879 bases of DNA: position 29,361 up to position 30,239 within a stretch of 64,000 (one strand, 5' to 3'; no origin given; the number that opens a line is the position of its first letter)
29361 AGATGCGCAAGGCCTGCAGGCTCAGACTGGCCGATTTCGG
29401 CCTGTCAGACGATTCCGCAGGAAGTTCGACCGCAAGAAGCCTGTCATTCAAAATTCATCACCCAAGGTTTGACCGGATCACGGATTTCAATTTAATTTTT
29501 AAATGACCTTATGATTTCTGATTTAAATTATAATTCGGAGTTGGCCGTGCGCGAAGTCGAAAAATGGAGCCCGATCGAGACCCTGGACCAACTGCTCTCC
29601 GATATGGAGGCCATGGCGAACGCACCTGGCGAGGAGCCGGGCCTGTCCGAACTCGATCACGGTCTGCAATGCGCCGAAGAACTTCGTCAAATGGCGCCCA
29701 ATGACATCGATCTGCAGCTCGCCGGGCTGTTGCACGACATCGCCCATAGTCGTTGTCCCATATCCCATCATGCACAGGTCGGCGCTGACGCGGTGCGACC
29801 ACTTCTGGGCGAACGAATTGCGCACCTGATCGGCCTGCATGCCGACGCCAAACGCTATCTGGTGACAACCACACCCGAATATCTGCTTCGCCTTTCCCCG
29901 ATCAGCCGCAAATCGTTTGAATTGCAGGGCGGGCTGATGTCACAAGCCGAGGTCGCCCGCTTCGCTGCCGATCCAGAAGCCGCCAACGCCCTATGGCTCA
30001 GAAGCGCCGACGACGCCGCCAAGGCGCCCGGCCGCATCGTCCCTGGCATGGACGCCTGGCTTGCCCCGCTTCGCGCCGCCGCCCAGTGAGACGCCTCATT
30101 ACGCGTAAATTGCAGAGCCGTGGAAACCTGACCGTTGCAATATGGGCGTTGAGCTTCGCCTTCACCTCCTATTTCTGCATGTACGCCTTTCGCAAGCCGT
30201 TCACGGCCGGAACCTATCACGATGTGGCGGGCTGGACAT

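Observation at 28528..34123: PhnZ-like HD oxygenase operon without a partner hydroxylase, coupled to an NPP phosphodiesterase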

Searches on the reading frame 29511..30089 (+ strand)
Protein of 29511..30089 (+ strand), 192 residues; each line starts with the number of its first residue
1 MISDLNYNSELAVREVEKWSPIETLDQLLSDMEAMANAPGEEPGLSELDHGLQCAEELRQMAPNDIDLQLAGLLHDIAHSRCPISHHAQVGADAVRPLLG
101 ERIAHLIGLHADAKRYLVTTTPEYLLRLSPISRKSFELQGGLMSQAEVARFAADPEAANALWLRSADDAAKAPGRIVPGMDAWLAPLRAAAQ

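Call 3: search_protein_families(library=pfam, proteins=[window:29511-30089:+], max_evalue=0.01)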
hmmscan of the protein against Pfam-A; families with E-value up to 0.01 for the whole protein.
window:29511-30089:+ (192 aa): 2 families
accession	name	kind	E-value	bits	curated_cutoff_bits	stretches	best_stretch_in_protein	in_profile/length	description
PF01966.28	HD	-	7.5e-07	29.9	22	1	54-115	8-90/116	HD domain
PF05153.21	MIOX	-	0.00036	20.6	25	1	19-78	38-90/249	Myo-inositol oxygenase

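Call 4: search_protein_families(library=ncbifam, proteins=[window:29511-30089:+], max_evalue=0.01)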
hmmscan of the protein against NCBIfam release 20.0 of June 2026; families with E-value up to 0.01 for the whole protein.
window:29511-30089:+ (192 aa): 4 families
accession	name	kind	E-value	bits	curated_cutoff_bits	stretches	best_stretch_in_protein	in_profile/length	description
TIGR03276.1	Phn-HD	hypoth_equivalog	1.4e-34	119.2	214.6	1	44-185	23-173/179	phosphonate degradation HD-domain oxygenase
NF052439.1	HMPDioxPhnZ1GIM8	equivalog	6.3e-26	91.1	300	1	22-183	20-190/199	hydroxymethylphosphonate dioxygenase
NF049941.1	HyMthAminphonOxyTmpB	equivalog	1.6e-20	73.7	300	1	49-182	32-174/188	(R)-1-hydroxy-2-trimethylaminoethylphosphonate oxygenase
NF045665.1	NTPtran_DVU1551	equivalog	0.00049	19.2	315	1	56-114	234-291/359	DVU_1551 family NTP transferase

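Call 7: search_solved_structures(query=window:29511-30089:+, max_evalue=1, show_alignments=4)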
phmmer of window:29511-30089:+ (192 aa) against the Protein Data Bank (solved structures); distinct sequences matched with E-value up to 1: 4.
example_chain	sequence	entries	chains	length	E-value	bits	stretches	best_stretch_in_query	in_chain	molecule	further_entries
4mlm_A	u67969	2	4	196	3.9e-18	69.4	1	43-182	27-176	Predicted HD phosphohydrolase PhnZ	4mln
4n71_A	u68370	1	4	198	4.1e-18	69.4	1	43-182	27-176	Predicted HD phosphohydrolase PhnZ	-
4n6w_A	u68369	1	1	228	4.9e-18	69.1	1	42-182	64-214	Predicted HD phosphohydrolase PhnZ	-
6npa_A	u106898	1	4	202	6.9e-13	52.3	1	49-178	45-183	TmpB, (R)-1-hydroxy-2-trimethylaminoethylphosphonate oxygenase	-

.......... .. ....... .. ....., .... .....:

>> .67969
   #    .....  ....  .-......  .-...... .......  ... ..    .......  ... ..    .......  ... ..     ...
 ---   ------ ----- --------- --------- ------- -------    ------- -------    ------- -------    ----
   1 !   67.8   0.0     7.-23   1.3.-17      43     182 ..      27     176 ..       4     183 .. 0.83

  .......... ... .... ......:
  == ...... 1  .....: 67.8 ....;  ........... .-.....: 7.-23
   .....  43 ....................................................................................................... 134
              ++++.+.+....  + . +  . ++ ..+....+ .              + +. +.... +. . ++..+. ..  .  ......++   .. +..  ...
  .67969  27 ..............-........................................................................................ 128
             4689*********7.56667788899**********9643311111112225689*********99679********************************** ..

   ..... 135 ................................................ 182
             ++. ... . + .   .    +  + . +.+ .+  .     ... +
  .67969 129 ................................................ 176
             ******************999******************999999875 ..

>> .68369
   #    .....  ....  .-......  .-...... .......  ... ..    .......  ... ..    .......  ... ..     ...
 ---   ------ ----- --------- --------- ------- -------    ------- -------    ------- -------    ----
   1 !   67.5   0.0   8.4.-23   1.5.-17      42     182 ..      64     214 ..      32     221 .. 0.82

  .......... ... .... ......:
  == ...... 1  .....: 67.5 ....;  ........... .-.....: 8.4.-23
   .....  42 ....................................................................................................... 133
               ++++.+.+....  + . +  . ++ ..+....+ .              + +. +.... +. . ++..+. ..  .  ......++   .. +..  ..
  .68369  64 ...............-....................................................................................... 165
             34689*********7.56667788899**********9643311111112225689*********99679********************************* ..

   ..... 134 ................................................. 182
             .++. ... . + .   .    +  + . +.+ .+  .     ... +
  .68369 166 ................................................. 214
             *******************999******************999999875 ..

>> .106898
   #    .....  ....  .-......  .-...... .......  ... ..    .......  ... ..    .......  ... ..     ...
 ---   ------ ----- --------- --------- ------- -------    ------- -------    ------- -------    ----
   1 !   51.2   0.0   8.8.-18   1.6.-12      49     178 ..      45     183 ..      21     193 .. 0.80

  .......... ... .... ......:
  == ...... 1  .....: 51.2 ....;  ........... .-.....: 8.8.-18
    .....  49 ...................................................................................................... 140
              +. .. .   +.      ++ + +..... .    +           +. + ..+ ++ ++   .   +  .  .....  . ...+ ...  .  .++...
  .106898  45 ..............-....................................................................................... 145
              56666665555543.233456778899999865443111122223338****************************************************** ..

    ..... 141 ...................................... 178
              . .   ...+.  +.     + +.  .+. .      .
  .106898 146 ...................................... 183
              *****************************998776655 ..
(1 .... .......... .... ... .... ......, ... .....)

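Call 23: find_homologous_proteins(query=window:29511-30089:+, max_evalue=1e-10)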
Query window:29511-30089:+ (192 aa): 455 proteins with E <= 1e-10 among 1438 candidates; the best 120 are listed.
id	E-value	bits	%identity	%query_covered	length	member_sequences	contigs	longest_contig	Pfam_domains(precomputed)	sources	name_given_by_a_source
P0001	4.8e-112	390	99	94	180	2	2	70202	PF01966.29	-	-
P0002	5.5e-74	266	74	89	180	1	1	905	PF01966.29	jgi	-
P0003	1.0e-71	259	68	89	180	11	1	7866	PF01966.29,PF05153.22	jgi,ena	-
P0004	3.3e-69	251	69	90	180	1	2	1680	PF01966.29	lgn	-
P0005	7.0e-69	250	67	89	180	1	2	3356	PF01966.29,PF05153.22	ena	-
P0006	2.3e-65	238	64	89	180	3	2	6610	PF01966.29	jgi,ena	jgi:predicted HD phosphohydrolase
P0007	6.3e-58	214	60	89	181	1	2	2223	PF01966.29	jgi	jgi:predicted HD phosphohydrolase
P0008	4.3e-56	208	57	87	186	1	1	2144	-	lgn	-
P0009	8.3e-56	207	56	92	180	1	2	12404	-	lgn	-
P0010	1.1e-55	207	57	92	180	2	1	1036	-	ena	-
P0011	1.8e-55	206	57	92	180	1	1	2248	-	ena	-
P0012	2.1e-55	206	61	83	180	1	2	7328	-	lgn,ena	-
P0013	6.1e-55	204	57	91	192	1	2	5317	PF01966.29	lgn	-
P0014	7.1e-55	204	58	92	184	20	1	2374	PF01966.29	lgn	-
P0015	8.3e-55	204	57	89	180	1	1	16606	-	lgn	-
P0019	4.2e-53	198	58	89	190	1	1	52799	PF01966.29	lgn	-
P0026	1.3e-50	190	55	89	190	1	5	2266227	-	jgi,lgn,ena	-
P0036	7.2e-49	184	56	89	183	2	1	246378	-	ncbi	ncbi:MAG: HD domain-containing protein [Rhizomicrobium sp.]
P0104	2.0e-42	163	49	88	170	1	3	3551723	PF01966.29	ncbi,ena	ncbi:MAG: HD domain-containing protein [Acidimicrobiales bacterium]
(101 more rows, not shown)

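Call 25: find_encoding_contigs(protein=P0026, flank=8000, max_places=2)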
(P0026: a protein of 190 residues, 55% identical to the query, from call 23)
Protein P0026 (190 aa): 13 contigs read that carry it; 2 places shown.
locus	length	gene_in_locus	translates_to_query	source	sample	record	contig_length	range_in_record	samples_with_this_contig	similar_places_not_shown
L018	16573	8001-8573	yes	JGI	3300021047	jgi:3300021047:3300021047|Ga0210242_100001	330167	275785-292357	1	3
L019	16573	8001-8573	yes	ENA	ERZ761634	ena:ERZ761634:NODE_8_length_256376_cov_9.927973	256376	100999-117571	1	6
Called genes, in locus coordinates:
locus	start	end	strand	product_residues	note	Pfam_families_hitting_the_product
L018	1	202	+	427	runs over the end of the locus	PF12704:MacB_PCD, PF02687:FtsX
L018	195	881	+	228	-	PF00005:ABC_tran, PF13304:AAA_21 (faint)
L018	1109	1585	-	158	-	PF06676:DUF1178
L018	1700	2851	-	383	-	PF13439:Glyco_transf_4, PF13477:Glyco_trans_4_2 (weak), PF13579:Glyco_trans_4_4, PF20706:GT4-conflict (weak), PF00534:Glycos_transf_1, PF13692:Glyco_trans_1_4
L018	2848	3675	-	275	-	PF00795:CN_hydrolase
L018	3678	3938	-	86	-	PF00462:Glutaredoxin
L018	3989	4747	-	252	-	PF00156:Pribosyltran (weak)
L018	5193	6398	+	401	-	PF03054:tRNA_Me_trans, PF20259:tRNA_Me_trans_M, PF20258:tRNA_Me_trans_C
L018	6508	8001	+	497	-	PF00884:Sulfatase, PF01663:Phosphodiest (faint)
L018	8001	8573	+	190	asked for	-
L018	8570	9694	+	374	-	PF00657:Lipase_GDSL (weak), PF13472:Lipase_GDSL_2, PF14606:Lipase_GDSL_3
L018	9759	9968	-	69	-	PF11127:YgaP-like_TM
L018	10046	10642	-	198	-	PF00027:cNMP_binding, PF13545:HTH_Crp_2, PF00325:Crp (weak)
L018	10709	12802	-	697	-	PF05228:CHASE4, PF00512:HisKA, PF02518:HATPase_c, PF00072:Response_reg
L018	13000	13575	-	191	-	PF00300:His_Phos_1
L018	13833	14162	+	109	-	PF11015:DUF2853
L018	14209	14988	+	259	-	PF00326:Peptidase_S9 (faint), PF00561:Abhydrolase_1, PF06821:Ser_hydrolase (faint), PF12146:Hydrolase_4, PF12697:Abhydrolase_6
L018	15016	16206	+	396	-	PF00108:Thiolase_N, PF22691:Thiolase_C_1 (faint), PF02803:Thiolase_C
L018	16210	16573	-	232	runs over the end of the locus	PF01726:LexA_DNA_bind, PF00717:Peptidase_S24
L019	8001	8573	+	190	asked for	-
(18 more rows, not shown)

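Call 26: find_encoding_contigs(protein=P0036, flank=8000, max_places=2)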
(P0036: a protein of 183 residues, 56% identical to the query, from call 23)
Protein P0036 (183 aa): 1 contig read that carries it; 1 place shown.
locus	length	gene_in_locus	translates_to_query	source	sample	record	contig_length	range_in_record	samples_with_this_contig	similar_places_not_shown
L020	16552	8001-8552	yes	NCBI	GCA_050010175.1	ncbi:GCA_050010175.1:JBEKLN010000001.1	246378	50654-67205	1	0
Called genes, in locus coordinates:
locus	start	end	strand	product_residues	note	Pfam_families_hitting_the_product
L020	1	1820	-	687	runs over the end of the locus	PF04185:Phosphoesterase, PF05506:PLipase_C_C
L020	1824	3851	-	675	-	PF00515:TPR_1 (faint), PF07719:TPR_2 (faint), PF12895:ANAPC3 (faint), PF13371:TPR_9 (faint), PF23914:TPR_CcmH_CycH, PF14559:TPR_19 (weak), PF00685:Sulfotransfer_1, PF13469:Sulfotransfer_3, +5 more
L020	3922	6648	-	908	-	PF07715:Plug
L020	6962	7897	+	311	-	PF00126:HTH_1, PF03466:LysR_substrate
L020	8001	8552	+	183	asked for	-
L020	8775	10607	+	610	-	PF02810:SEC-C, PF13432:TPR_16, PF14559:TPR_19, PF13424:TPR_12, PF00515:TPR_1, PF13432:TPR_16, PF14559:TPR_19, PF00685:Sulfotransfer_1, +15 more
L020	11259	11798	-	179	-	-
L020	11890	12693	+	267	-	PF00588:SpoU_methylase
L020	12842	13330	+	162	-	PF12883:DUF3828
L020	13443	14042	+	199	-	PF10067:DUF2306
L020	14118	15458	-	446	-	PF03734:YkuD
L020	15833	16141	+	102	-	PF07883:Cupin_2, PF02311:AraC_binding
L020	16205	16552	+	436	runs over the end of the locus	PF07690:MFS_1 (weak)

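Call 27: find_encoding_contigs(protein=P0104, flank=8000, max_places=2)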
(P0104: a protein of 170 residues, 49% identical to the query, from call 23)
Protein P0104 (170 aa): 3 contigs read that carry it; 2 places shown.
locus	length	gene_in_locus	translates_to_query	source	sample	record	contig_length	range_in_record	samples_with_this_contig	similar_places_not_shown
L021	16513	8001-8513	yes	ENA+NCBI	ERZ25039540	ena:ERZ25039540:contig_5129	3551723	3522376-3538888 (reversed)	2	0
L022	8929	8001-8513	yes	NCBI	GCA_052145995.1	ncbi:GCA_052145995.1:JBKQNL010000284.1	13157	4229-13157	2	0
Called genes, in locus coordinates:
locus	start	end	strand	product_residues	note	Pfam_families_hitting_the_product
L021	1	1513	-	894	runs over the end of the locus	PF01590:GAF (weak), PF13185:GAF_2, PF00990:GGDEF, PF00563:EAL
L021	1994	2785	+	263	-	PF03328:HpcH_HpaI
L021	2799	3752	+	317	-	PF00389:2-Hacid_dh, PF02826:2-Hacid_dh_C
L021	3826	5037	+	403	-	PF02254:TrkA_N (weak), PF03435:Sacchrp_dh_NADP, PF16653:Sacchrp_dh_C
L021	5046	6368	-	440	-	PF00202:Aminotran_3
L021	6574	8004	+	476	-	PF00884:Sulfatase, PF01663:Phosphodiest (faint), PF16347:SGSH_C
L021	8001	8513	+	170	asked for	PF01966:HD (weak)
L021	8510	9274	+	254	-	PF05721:PhyH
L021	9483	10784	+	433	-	-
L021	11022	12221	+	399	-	-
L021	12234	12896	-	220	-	PF01965:DJ-1_PfpI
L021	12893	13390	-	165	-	PF00165:HTH_AraC (faint), PF12833:HTH_18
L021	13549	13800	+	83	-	-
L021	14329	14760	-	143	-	PF06689:zf-C4_ClpX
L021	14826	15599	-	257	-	PF24553:Rv0428c_C, PF00583:Acetyltransf_1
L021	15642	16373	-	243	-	PF09844:DUF2071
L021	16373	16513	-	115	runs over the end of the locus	PF12840:HTH_20, PF01022:HTH_5, PF12802:MarR_2 (weak)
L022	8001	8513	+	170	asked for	PF01966:HD (weak)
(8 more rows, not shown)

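Call 38: find_encoding_contigs(protein=P0003, flank=8000, max_places=2)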
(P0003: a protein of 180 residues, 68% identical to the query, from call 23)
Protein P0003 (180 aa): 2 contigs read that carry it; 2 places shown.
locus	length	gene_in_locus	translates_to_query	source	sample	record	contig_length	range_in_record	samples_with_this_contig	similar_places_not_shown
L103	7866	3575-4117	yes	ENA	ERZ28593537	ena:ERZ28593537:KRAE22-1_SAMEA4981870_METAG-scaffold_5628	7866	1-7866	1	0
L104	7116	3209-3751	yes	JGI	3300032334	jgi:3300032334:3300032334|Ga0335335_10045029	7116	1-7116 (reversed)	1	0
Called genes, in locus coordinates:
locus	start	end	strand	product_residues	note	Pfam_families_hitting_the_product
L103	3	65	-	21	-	?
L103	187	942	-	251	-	PF01381:HTH_3, PF13560:HTH_31 (weak), PF17765:MLTR_LBD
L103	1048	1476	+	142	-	-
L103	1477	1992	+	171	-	PF07858:LEH, PF12680:SnoaL_2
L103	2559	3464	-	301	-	PF00126:HTH_1, PF03466:LysR_substrate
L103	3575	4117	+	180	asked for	PF05153:MIOX (weak), PF01966:HD (weak)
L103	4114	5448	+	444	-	PF18943:DUF5690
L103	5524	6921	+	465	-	PF20091:Abhydrolase_10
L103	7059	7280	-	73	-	-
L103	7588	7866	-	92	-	?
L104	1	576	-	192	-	?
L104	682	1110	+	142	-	-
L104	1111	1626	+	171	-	PF07858:LEH, PF12680:SnoaL_2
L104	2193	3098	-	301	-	PF00126:HTH_1, PF03466:LysR_substrate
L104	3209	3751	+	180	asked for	PF05153:MIOX (weak), PF01966:HD (weak)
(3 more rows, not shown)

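Call 39: find_encoding_contigs(protein=P0006, flank=8000, max_places=2)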
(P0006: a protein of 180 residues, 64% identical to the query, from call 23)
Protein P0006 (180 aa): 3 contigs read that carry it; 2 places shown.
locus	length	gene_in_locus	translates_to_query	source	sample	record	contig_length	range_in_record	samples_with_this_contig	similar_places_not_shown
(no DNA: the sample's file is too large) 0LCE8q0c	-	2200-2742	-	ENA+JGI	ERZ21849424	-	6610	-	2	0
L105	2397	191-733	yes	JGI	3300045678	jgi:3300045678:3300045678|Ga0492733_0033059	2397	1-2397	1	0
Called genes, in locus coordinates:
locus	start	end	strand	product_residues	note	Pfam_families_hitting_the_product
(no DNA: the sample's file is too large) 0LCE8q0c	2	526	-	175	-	?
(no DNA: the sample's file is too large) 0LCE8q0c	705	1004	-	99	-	PF13610:DDE_Tnp_IS240 (faint)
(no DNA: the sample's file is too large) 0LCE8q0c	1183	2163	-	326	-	PF00126:HTH_1, PF03466:LysR_substrate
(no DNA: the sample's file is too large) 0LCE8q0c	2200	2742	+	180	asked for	PF01966:HD (weak)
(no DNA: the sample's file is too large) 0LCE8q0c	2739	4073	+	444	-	PF18943:DUF5690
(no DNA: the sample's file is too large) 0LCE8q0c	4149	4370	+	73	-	-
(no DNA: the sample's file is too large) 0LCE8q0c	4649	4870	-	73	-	-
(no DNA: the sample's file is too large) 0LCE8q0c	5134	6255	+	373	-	PF01663:Phosphodiest (faint), PF01676:Metalloenzyme (weak)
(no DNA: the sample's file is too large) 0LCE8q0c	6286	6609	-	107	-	?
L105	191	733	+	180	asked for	PF01966:HD (weak)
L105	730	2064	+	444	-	PF18943:DUF5690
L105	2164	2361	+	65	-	-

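Call 40: find_encoding_contigs(protein=P0015, flank=8000, max_places=2)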
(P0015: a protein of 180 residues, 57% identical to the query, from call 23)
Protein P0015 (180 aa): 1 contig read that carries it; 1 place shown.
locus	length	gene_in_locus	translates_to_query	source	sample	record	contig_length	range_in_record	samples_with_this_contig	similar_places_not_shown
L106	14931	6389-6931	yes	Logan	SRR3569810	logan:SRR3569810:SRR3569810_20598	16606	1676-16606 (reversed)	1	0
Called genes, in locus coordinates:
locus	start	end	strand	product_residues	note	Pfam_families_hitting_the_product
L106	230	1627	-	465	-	PF01663:Phosphodiest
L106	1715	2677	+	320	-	PF00126:HTH_1, PF03466:LysR_substrate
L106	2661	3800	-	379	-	PF13472:Lipase_GDSL_2, PF14606:Lipase_GDSL_3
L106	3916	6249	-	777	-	PF07715:Plug, PF00593:TonB_dep_Rec_b-barrel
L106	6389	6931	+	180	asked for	-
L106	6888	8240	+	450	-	PF18943:DUF5690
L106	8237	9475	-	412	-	PF00108:Thiolase_N, PF08545:ACP_syn_III (weak), PF02803:Thiolase_C (weak), PF22691:Thiolase_C_1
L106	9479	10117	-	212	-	PF13577:SnoaL_4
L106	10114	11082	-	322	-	PF01557:FAA_hydrolase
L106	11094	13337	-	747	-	PF07715:Plug, PF00593:TonB_dep_Rec_b-barrel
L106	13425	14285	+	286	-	PF07859:Abhydrolase_3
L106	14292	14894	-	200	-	PF00440:TetR_N, PF17935:TetR_C_27 (weak)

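Call 41: find_encoding_contigs(protein=P0019, flank=8000, max_places=2)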
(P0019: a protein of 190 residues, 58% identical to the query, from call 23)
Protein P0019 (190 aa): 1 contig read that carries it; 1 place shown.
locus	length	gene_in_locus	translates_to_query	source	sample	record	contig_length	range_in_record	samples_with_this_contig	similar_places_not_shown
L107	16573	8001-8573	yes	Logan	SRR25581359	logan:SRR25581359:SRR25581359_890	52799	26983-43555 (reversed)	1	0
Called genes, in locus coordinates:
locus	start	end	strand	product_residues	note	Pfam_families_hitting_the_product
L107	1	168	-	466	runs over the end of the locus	PF07690:MFS_1, PF00854:PTR2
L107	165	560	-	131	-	PF01042:Ribonuc_L-PSP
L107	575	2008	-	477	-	PF00324:AA_permease, PF13520:AA_permease_2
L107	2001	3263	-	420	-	PF00202:Aminotran_3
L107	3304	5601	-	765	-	PF07715:Plug, PF00593:TonB_dep_Rec_b-barrel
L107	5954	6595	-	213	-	PF01381:HTH_3, PF12844:HTH_19 (weak), PF13443:HTH_26 (weak), PF13560:HTH_31, PF07883:Cupin_2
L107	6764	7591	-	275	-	PF00561:Abhydrolase_1 (weak), PF12697:Abhydrolase_6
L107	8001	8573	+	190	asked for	PF01966:HD (weak)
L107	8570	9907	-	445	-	PF01663:Phosphodiest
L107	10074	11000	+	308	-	PF00126:HTH_1, PF03466:LysR_substrate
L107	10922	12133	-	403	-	PF13472:Lipase_GDSL_2, PF14606:Lipase_GDSL_3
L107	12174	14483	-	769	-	PF07715:Plug, PF00593:TonB_dep_Rec_b-barrel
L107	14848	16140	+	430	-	PF18943:DUF5690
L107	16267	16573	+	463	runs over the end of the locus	PF07690:MFS_1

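Call 42: search_protein_families(library=ncbifam, proteins=[L021:8510-9274:+, L021:6574-8004:+, L018:6508-8001:+, L018:8570-9694:+, L106:230-1627:-, L106:2661-3800:-, L103:5524-6921:+], max_evalue=0.001)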
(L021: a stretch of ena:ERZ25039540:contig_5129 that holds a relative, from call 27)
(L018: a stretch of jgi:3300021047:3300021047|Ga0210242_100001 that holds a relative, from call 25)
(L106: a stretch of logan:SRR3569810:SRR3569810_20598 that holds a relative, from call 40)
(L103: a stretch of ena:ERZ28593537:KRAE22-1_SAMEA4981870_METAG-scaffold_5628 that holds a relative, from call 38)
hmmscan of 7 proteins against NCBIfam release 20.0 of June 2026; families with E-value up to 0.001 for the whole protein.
L021:8510-9274:+ (254 aa): 1 family
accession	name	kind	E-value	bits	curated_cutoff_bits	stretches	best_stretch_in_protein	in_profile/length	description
NF052437.1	MPhHdxlPhnYGIM8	equivalog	4.5e-51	173.8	500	1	14-238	27-255/260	methylphosphonate hydroxylase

L021:6574-8004:+ (476 aa): 7 families
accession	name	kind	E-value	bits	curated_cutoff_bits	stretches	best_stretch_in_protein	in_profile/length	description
NF045661.1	HdlasePehA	equivalog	5.8e-107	358.4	900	2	240-460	273-495/506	phosphoric/sulfuric ester hydrolase PehA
NF010322.0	PRK13759.1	equivalog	7.6e-48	163.2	481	2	171-453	183-453/486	arylsulfatase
TIGR03417.1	chol_sulfatase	equivalog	3.8e-34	118.4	433.45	1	2-361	4-366/500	choline-sulfatase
NF052527.1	Mn_arylsulf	exception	1.5e-27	96.7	850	2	176-375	186-390/479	manganese-dependent arylsulfatase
NF038075.1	fam_STM4013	hypoth_equivalog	1.2e-05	24.9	250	1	256-298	205-244/261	STM4013/SEN3800 family hydrolase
NF038282.1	LapC_YejM_PbgA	exception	6.3e-05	21.4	825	1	247-340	410-498/584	LPS biosynthesis-modulating metalloenzyme YejM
NF047438.1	polymyxin_MCR12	exception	0.00076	17.9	1200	0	245-300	417-472/548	MCR-12 family phosphoethanolamine--lipid A transferase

L018:6508-8001:+ (497 aa): 6 families
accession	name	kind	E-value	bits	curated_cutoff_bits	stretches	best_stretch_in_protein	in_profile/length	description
NF045661.1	HdlasePehA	equivalog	7.2e-121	404.3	900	1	10-476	4-497/506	phosphoric/sulfuric ester hydrolase PehA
NF010322.0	PRK13759.1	equivalog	2.1e-54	184.9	481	2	164-389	167-395/486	arylsulfatase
TIGR03417.1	chol_sulfatase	equivalog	1.3e-38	133.2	433.45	1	10-375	4-367/500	choline-sulfatase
NF052527.1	Mn_arylsulf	exception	9.1e-28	97.4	850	2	172-388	173-389/479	manganese-dependent arylsulfatase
NF038282.1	LapC_YejM_PbgA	exception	9.4e-05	20.9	825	0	260-352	410-497/584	LPS biosynthesis-modulating metalloenzyme YejM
NF047438.1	polymyxin_MCR12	exception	0.0003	19.3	1200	1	258-309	417-468/548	MCR-12 family phosphoethanolamine--lipid A transferase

L018:8570-9694:+ (374 aa): 0 families

L106:230-1627:- (465 aa): 7 families
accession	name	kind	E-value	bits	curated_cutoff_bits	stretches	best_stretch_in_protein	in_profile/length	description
TIGR02335.1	hydr_PhnA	equivalog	3.7e-13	49.4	407.55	1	36-110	13-85/408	phosphonoacetate hydrolase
NF042991.1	alk_phos_PafA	equivalog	5.9e-09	34.9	650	1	61-140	62-139/554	alkaline phosphatase PafA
NF051873.1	AlkPhosPhoY32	equivalog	2e-06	26.6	1000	0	28-110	14-94/539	alkaline phosphatase PhoY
NF045661.1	HdlasePehA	equivalog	3.7e-05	22.5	900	0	37-112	4-76/506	phosphoric/sulfuric ester hydrolase PehA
TIGR03417.1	chol_sulfatase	equivalog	6.1e-05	22.1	433.45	0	38-106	5-73/500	choline-sulfatase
NF038075.1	fam_STM4013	hypoth_equivalog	0.00012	21.6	250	0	38-101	10-70/261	STM4013/SEN3800 family hydrolase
NF010322.0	PRK13759.1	equivalog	0.00045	18.8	481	0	38-103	9-73/486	arylsulfatase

L106:2661-3800:- (379 aa): 0 families

L103:5524-6921:+ (465 aa): 0 families

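Call 86: search_solved_structures(query=L018:8570-9694:+, max_evalue=0.01)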
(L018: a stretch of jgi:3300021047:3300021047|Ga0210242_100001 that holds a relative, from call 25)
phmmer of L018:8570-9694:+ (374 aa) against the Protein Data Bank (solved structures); distinct sequences matched with E-value up to 0.01: 3.
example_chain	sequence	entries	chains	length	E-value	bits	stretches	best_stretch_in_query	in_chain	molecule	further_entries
3skv_A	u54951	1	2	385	3e-30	108.8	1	10-363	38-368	SsfX3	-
4lhs_A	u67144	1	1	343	1.1e-08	37.8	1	137-301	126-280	Uncharacterized protein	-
3k4x_A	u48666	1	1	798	4.8e-05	25.9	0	208-270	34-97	Proliferating cell nuclear antigen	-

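Call 87: search_solved_structures(query=L018:6508-8001:+, max_evalue=1e-10)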
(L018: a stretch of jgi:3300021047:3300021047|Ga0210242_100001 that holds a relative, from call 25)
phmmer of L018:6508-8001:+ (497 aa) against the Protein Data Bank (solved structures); distinct sequences matched with E-value up to 1e-10: 53.
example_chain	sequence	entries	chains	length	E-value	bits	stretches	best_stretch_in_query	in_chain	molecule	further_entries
4uph_A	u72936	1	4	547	1.2e-117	397.2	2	10-230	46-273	SULFATASE (SULFURIC ESTER HYDROLASE) PROTEIN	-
2w8s_A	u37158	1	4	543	1.4e-93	317.8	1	9-474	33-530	PHOSPHONATE MONOESTER HYDROLASE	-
2vqr_A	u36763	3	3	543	8.9e-93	315.1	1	9-474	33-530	PUTATIVE SULFATASE | Multifunctional alkaline phosphatase superfamily protein pRL90232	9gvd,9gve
4upk_A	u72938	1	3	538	1.1e-70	242.2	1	9-391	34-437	PHOSPHONATE MONOESTER HYDROLASE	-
4upl_A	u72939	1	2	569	1.2e-51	179.4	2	174-448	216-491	SULFATASE FAMILY PROTEIN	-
4upi_A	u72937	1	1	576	1.9e-43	152.3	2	173-391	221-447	SULFATASE FAMILY PROTEIN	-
5g2v_A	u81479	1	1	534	2.8e-31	112.2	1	262-389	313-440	N-ACETYLGLUCOSAMINE-6-SULFATASE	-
7oz8_AAA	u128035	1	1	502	4.9e-28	101.4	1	185-376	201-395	Choline-sulfatase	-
6fny_A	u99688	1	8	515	6.1e-28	101.1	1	10-385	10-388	Choline-sulfatase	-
7p24_AAA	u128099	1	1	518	6.1e-27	97.8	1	262-404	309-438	Mucin-desulfating sulfatase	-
6g5z_A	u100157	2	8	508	1e-26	97.1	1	10-385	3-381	Choline-sulfatase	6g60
7pth_A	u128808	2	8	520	1.5e-26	96.6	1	10-385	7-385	Choline sulfatase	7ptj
7lha_A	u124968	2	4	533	1.7e-24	89.7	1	254-391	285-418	Exo-L-galactose-6-sulfatase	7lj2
6hhm_A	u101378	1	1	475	9.9e-24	87.2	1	189-367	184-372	Arylsulfatase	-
9ihk_D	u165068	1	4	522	1e-23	87.2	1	178-366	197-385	Sulfatase_S1_30A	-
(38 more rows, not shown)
